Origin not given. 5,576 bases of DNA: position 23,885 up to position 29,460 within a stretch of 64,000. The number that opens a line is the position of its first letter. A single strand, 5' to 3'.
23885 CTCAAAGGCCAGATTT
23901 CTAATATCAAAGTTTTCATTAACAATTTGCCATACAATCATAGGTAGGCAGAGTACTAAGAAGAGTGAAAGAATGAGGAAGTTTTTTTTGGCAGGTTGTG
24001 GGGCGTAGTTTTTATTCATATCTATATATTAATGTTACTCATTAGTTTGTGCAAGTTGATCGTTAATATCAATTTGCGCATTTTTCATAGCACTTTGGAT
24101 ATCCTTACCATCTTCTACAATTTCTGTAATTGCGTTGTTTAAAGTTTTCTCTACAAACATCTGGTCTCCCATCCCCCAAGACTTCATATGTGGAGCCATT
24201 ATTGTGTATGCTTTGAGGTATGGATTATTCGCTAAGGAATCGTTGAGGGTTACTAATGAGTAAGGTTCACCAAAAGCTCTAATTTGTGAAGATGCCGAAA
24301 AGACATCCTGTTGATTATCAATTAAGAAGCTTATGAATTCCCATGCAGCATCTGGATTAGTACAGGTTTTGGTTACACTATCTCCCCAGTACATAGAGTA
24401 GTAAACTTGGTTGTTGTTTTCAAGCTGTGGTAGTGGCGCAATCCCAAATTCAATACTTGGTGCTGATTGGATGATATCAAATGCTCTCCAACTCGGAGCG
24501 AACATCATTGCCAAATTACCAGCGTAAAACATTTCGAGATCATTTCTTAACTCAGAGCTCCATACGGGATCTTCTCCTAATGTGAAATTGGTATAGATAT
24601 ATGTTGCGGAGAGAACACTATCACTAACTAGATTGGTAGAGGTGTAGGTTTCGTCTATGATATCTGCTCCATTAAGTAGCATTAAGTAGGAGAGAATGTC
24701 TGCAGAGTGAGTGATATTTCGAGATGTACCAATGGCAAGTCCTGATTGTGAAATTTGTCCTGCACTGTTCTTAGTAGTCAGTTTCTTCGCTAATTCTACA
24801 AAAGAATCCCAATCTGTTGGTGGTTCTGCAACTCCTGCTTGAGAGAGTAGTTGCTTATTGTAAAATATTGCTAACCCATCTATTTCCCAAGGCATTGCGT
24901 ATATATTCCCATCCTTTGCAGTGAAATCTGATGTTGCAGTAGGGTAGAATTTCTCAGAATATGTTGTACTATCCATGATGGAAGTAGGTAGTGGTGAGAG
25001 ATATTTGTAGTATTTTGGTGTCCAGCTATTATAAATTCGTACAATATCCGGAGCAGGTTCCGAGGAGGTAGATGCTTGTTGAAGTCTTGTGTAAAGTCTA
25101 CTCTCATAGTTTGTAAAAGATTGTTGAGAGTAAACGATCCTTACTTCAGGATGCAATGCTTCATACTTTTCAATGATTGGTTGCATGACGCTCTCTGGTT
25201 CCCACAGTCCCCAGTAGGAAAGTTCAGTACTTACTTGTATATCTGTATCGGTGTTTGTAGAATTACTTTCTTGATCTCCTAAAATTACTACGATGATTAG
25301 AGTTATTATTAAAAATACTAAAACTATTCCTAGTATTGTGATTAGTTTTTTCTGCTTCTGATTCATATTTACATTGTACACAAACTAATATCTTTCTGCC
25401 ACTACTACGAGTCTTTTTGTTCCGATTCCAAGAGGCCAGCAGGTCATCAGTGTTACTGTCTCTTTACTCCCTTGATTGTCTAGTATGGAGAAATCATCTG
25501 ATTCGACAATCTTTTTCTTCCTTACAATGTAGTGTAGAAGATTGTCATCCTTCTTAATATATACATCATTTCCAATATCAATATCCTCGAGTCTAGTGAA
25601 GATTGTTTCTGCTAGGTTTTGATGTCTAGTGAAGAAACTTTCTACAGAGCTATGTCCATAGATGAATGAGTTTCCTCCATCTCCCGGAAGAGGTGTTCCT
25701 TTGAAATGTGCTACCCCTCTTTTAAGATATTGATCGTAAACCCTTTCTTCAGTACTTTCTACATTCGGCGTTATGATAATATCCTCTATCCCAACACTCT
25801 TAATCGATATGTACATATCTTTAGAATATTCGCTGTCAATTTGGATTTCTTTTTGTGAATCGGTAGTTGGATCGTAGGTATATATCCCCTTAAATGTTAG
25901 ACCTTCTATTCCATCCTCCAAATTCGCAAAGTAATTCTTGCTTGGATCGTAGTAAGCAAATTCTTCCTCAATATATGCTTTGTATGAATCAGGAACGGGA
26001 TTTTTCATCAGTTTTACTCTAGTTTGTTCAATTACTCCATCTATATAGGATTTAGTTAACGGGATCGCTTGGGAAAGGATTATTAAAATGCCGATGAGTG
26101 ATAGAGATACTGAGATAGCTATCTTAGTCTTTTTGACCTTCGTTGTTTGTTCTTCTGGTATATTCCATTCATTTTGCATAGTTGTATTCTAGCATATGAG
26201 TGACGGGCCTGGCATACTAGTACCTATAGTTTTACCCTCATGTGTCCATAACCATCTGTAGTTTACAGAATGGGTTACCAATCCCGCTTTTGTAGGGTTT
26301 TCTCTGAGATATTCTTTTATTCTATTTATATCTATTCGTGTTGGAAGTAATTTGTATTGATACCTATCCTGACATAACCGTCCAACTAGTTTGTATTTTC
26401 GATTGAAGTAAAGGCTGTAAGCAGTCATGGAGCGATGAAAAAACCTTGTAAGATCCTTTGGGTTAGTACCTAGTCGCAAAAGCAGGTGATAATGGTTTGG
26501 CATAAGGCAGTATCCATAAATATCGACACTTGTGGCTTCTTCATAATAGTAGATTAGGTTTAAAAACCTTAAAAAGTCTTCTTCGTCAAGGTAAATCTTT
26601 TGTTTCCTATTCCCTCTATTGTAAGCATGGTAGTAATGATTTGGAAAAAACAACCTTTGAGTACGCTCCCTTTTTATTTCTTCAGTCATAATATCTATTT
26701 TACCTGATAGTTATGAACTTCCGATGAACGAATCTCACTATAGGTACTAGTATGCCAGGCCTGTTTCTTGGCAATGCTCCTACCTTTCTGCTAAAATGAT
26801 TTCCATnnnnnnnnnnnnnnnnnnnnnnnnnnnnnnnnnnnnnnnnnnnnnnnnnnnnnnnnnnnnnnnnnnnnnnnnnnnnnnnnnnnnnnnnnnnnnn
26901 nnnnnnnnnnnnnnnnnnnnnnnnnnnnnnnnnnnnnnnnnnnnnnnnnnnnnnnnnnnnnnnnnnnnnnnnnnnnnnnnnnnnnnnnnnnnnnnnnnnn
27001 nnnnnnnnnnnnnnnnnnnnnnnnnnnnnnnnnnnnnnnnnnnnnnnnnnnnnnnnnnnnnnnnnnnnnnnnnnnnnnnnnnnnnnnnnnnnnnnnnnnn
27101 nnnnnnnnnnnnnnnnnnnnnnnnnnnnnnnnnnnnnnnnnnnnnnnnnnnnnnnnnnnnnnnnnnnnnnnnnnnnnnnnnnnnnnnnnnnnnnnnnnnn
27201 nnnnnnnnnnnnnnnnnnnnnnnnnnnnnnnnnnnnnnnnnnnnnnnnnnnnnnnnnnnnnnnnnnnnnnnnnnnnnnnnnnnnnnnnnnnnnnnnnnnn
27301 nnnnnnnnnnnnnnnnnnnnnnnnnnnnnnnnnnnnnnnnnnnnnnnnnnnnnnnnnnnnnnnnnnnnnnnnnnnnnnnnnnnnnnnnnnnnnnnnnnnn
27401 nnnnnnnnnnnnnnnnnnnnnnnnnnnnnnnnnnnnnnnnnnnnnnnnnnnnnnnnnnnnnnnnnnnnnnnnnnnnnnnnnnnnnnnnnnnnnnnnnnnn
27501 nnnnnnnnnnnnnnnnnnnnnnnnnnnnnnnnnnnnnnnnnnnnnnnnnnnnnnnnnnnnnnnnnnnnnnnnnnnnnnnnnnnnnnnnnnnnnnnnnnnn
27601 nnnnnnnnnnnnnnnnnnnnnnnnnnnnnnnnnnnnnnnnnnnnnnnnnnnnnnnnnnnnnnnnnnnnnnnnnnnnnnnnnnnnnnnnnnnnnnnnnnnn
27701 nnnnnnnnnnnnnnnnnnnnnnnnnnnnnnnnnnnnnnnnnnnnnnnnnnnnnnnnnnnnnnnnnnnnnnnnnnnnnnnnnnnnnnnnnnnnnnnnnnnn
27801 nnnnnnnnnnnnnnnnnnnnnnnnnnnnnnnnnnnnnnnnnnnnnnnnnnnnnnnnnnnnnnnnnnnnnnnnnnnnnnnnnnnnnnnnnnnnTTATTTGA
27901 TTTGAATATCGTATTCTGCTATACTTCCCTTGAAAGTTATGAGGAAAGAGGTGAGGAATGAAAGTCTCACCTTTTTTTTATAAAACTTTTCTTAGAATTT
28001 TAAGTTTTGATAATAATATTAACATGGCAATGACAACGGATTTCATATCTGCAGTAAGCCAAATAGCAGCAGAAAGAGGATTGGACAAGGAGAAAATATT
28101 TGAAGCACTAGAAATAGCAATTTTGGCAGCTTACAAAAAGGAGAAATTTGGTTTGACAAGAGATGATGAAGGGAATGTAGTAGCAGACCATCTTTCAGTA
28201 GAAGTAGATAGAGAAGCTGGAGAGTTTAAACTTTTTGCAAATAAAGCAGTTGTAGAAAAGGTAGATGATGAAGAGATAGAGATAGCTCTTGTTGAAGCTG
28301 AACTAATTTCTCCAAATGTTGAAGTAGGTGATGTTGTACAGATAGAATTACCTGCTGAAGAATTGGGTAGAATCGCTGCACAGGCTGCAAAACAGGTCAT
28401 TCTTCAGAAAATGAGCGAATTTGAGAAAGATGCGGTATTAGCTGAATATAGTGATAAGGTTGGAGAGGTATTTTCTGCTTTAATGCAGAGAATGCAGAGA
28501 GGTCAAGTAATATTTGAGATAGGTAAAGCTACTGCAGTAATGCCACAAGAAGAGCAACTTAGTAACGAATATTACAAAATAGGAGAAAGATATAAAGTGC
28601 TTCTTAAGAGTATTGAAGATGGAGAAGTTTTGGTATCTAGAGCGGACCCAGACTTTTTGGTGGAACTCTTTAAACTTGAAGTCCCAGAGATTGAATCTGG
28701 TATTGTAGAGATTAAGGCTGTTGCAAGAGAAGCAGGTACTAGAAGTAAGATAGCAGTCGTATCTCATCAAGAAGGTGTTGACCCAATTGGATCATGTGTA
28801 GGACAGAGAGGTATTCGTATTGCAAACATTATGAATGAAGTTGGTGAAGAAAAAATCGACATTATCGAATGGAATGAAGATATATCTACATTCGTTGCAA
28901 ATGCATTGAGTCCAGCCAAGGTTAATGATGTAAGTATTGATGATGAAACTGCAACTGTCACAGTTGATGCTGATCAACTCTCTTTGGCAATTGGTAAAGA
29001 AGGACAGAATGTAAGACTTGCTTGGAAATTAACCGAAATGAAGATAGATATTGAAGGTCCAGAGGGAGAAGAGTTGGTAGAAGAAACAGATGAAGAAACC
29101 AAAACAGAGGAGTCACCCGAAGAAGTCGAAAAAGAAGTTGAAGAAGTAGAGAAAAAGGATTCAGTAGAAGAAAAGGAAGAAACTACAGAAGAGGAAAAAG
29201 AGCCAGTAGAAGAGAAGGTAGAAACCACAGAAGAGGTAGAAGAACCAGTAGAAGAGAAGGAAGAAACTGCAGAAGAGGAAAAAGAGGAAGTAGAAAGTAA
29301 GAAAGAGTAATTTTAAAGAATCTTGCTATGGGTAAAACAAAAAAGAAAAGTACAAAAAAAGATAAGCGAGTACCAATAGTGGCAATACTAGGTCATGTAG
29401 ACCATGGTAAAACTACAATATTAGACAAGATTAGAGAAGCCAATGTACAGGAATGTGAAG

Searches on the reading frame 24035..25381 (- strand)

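Call 85: search_protein_families(library=pfam, proteins=[window:24035-25381:-], max_evalue=0.001)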
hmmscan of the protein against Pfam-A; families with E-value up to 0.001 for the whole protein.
window:24035-25381:- (448 aa): 2 families
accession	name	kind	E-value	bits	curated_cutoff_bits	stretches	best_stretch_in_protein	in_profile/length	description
PF01547.30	SBP_bac_1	-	1.9e-36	127.1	26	1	64-358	9-305/307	Bacterial extracellular solute-binding protein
PF13416.11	SBP_bac_8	-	3.9e-26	92.9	27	1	69-358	2-248/279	Bacterial extracellular solute-binding protein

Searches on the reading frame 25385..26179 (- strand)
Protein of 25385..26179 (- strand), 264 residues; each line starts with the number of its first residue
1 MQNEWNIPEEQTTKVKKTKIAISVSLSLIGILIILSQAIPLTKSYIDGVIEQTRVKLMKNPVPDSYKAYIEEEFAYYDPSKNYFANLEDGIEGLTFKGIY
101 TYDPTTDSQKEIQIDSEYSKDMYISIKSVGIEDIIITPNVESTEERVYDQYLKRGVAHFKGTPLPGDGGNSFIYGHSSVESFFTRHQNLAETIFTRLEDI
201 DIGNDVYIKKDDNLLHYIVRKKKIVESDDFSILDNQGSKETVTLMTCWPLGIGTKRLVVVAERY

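Call 85: search_protein_families(library=pfam, proteins=[window:25385-26179:-], max_evalue=0.001)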
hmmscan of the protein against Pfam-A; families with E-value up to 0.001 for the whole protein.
window:25385-26179:- (264 aa): 1 family
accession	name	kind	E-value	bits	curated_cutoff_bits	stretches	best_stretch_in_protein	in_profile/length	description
PF04203.18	Sortase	-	1.6e-22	80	26.6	1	126-263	3-124/125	Sortase domain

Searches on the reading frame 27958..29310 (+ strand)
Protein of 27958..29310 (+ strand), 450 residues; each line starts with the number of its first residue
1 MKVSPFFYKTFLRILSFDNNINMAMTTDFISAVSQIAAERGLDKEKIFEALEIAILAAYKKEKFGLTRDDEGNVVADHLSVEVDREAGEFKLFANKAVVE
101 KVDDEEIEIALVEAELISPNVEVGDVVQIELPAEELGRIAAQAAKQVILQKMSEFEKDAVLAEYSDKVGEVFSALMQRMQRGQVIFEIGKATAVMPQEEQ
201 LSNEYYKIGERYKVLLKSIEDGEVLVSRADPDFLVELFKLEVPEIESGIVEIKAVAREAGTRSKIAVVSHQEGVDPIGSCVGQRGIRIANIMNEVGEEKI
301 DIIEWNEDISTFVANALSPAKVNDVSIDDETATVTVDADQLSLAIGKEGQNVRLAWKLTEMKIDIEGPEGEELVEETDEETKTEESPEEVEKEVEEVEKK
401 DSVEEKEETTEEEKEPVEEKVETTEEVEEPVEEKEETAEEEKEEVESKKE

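Call 8: search_protein_families(library=pfam, proteins=[window:27958-29310:+], max_evalue=0.01)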
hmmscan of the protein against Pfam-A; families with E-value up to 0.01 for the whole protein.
window:27958-29310:+ (450 aa): 4 families
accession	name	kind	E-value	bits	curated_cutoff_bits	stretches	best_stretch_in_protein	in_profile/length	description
PF08529.16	NusA_N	-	5.2e-33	114.2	23.8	1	28-158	1-119/119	NusA N-terminal domain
PF13184.12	KH_5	-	2.1e-26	92.3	27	1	259-327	1-69/69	NusA-like KH domain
PF23095.1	KH_NusA_C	-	0.00086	19.7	34.2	1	332-365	1-34/59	Transcription termination/antitermination protein NusA, KH domain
PF00013.35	KH_1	-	0.0013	18.9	21.5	0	331-397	1-64/66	KH domain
